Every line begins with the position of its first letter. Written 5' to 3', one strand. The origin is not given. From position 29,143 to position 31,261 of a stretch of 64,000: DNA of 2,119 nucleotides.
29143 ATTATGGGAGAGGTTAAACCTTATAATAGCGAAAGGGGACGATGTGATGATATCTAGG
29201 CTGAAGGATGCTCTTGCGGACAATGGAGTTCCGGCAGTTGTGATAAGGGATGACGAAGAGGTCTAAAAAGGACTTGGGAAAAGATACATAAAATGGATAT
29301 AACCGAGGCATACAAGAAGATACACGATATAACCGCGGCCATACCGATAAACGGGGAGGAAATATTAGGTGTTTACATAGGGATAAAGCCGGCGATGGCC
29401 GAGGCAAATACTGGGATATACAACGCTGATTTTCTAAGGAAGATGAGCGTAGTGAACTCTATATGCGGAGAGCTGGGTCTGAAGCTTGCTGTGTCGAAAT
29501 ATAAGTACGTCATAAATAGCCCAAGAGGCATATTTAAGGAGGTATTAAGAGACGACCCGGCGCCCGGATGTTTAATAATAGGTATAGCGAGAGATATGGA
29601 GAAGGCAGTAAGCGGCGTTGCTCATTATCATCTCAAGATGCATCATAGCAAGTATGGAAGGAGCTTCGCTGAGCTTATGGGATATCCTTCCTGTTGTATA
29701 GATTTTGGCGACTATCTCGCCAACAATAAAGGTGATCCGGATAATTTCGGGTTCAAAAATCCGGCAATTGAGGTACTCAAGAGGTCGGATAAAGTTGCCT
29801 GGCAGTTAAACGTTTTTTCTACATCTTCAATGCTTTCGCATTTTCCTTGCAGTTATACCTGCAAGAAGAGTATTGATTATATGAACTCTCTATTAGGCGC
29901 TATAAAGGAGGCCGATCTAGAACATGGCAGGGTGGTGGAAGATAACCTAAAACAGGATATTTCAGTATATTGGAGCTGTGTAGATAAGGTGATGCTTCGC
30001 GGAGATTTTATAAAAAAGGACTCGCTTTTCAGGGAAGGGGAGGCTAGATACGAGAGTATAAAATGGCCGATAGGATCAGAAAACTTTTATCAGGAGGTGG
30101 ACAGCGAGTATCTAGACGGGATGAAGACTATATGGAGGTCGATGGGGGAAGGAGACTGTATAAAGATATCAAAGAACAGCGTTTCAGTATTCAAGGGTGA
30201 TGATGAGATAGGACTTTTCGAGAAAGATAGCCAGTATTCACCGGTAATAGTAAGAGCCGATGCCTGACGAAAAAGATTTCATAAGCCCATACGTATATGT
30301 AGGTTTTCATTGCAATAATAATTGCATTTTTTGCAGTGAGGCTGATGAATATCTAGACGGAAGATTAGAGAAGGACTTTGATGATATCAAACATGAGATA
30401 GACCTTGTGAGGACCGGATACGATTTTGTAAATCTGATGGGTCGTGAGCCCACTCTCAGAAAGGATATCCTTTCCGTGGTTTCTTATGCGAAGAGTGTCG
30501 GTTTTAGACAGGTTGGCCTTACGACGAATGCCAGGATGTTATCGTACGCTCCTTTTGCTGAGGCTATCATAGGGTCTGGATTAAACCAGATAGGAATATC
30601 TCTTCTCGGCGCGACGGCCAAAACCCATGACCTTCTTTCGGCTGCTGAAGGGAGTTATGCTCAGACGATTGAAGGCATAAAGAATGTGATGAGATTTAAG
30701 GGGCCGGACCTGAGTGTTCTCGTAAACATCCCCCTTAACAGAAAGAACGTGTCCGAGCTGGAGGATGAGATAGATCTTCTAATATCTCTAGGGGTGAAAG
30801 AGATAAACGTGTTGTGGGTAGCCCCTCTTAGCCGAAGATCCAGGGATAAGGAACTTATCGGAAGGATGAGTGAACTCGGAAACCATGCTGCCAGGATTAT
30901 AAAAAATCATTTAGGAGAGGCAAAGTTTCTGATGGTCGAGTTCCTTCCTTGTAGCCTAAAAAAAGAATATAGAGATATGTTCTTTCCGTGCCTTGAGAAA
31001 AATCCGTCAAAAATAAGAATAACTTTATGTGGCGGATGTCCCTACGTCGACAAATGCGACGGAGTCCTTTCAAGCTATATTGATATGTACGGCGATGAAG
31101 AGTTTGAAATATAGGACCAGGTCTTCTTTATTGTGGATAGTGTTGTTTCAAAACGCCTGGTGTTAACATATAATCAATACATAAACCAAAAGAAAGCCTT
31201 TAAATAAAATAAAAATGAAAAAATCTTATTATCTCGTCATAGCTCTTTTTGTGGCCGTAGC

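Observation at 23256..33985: Tandem array of nine paralogous ~300-aa radical SAM enzymes (CNNxC.FC / C-terminal CxxCx5C..G.W) of unassigned family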

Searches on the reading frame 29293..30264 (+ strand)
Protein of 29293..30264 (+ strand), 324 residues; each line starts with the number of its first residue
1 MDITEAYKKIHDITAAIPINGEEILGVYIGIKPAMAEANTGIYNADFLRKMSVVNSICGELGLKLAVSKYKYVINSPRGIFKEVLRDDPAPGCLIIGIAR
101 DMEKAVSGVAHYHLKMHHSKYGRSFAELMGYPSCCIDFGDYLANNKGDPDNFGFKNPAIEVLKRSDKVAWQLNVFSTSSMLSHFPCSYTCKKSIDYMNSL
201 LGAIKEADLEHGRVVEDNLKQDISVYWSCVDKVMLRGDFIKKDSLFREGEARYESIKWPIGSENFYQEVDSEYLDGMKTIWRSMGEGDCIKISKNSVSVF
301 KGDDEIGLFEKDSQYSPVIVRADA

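Call 4: search_protein_families(library=ncbifam, proteins=[window:29293-30264:+], max_evalue=0.01)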
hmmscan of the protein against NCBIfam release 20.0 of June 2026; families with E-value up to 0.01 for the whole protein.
window:29293-30264:+ (324 aa): 0 families

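Call 5: search_protein_families(library=pfam, proteins=[window:29293-30264:+], max_evalue=0.01)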
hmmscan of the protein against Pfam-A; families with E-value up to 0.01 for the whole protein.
window:29293-30264:+ (324 aa): 1 family
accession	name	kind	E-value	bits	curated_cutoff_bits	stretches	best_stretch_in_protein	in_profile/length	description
PF04467.17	DUF483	-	0.0021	18.5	25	1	113-210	26-112/122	Protein of unknown function (DUF483)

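Call 57: find_homologous_proteins(query=window:29293-30264:+, max_evalue=0.001)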
Query window:29293-30264:+ (324 aa): 54 proteins with E <= 0.001 among 834 candidates.
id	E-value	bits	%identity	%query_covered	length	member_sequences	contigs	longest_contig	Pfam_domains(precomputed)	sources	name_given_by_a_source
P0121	5.2e-219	744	100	100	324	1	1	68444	-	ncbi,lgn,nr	ncbi:MAG: hypothetical protein PHG66_03110 [Candidatus Colwellbacteria bacterium]|nr:hypothetical pr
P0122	8.9e-121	421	56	99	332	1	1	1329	-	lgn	-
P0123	4.3e-120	419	56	99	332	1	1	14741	-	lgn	-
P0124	1.9e-109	384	51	99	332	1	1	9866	-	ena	-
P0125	3.0e-105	370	51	99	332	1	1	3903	-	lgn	-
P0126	5.3e-95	336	49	98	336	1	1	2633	-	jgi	jgi:hypothetical protein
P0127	1.3e-91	325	46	100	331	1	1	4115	PF04467.18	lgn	-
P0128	1.2e-90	322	48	98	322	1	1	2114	PF04467.18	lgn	-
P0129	1.8e-90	322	46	98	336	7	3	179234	-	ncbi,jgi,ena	-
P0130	2.7e-90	321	46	98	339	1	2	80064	-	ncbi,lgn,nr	ncbi:MAG: hypothetical protein M1586_01630 [Patescibacteria group bacterium]|nr:hypothetical protein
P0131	7.2e-85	303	46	98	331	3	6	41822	-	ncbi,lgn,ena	-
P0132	7.1e-81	290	43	98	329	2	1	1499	-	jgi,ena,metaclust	metaclust:\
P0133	7.7e-80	287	43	100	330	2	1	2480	-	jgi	-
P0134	1.8e-79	285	41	99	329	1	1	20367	-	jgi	-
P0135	1.3e-77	279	44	100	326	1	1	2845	-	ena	-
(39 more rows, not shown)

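Call 69: predict_structure(alignment_id=A4)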
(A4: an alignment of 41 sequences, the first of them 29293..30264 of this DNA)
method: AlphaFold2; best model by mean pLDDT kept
length: 324 residues; sequences in the alignment: 41
mean_pLDDT: 92.4   pTM: 0.89
mean pLDDT of the five models: 92.4, 91.3, 91.3, 89.9, 84.6
residues with pLDDT >= 90: 254; 70-90: 54; 50-70: 14; < 50: 2
segments of 3 or more residues with pLDDT < 50: none
pLDDT, mean of each block of 10 residues (from residue 1): 97 94 97 92 91 97 96 65 87 94 98 88 94 96 89 92 95 94 95 98 98 97 92 95 94 87 66 88 97 98 98 94 95
secondary structure, 60 per line:
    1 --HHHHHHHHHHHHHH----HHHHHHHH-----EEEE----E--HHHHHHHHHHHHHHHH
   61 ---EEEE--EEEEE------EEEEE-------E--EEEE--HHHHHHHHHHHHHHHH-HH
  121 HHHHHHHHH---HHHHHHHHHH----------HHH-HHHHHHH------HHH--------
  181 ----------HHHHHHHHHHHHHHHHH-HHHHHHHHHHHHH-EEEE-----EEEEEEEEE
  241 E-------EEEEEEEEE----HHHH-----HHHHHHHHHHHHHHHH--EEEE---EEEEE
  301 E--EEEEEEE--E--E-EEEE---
elements in order: H3-16 H21-28 E34-37 H45-60 E64-67 E70-74 E81-85 E96-99 H102-117 H119-129 H133-142 H157-163 H191-207 H209-221 E223-226 E232-241 E249-257 H262-265 H271-286 E289-292 E296-301 E304-310 E318-321

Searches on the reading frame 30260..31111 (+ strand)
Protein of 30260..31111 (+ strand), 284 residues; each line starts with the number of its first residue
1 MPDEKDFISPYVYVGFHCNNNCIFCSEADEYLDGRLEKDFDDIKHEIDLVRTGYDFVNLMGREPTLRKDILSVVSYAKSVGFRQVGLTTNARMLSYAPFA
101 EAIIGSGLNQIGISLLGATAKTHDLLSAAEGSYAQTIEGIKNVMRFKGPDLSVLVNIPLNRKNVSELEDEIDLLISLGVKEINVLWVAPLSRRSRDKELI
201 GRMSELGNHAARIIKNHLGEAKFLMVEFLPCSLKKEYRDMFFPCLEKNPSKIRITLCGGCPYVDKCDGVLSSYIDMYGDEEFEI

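Call 4: search_protein_families(library=ncbifam, proteins=[window:30260-31111:+], max_evalue=0.01)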
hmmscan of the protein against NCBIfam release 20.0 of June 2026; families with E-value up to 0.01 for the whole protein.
window:30260-31111:+ (284 aa): 40 families (the best 25 are shown)
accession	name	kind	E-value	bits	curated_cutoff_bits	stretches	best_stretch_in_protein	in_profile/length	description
NF038332.1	rSAM_rare_HxsC4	exception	9.3e-32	110.5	500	1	12-182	18-189/335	radical SAM protein HxsC4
TIGR04545.1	rSAM_ahbD_hemeb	equivalog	9.2e-22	77.9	500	1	16-194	8-182/339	heme b synthase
TIGR03977.1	rSAM_pair_HxsC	equivalog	1e-18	67.2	267.9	1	12-272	29-291/292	His-Xaa-Ser system radical SAM maturase HxsC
TIGR04055.1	rSAM_NirJ2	equivalog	6.4e-18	65.4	500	1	17-215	9-202/326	putative heme d1 biosynthesis radical SAM protein NirJ2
NF050035.1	rSAM_WgK_link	exception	1.9e-17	63.4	650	1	13-200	14-197/367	radical SAM/SPASM peptide maturase WgkB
TIGR02668.1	moaA_archaeal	equivalog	2.9e-16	59.3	325.25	1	14-189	16-188/303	GTP 3',8-cyclase MoaA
TIGR04317.1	W_rSAM_matur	equivalog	3.8e-16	59.2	380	1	11-219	7-216/349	tungsten cofactor oxidoreductase radical SAM maturase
TIGR04053.2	TIGR04053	equivalog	4.6e-16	59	395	1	45-199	48-198/366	TIGR04053 family radical SAM/SPASM domain-containing protein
NF045574.1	sacti_mat_StsB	exception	9.5e-16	57.7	625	1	11-201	99-283/466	StsB family radical SAM/SPASM domain sactipeptide maturase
TIGR04133.1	rSAM_w_lipo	hypoth_equivalog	1.6e-15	56.9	425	1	17-206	40-221/350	TIGR04133 family radical SAM/SPASM protein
TIGR04546.1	rSAM_ahbC_deAc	equivalog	6.7e-15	54.8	650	1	17-182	48-208/390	12,18-didecarboxysiroheme deacetylase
TIGR04347.1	pseudo_SAM_Halo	equivalog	8.7e-15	54.9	525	1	17-183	47-208/390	TIGR04347 family pseudo-SAM/SPASM protein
TIGR04054.1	rSAM_NirJ1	equivalog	9.8e-15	54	650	1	17-176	45-199/387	putative heme d1 biosynthesis radical SAM protein NirJ1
TIGR04051.1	rSAM_NirJ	equivalog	1.1e-14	54.2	515.45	1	17-182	11-171/354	heme d1 biosynthesis radical SAM protein NirJ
NF001199.0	PRK00164.2-1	equivalog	1.8e-14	53.6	231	1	14-172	18-173/308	GTP 3',8-cyclase MoaA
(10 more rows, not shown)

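Call 5: search_protein_families(library=pfam, proteins=[window:30260-31111:+], max_evalue=0.01)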
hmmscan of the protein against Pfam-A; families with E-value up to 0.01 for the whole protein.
window:30260-31111:+ (284 aa): 1 family
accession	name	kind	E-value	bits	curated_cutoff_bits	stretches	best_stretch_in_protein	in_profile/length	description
PF04055.27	Radical_SAM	-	5.6e-18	66.1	29.5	1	14-174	3-166/166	Radical SAM superfamily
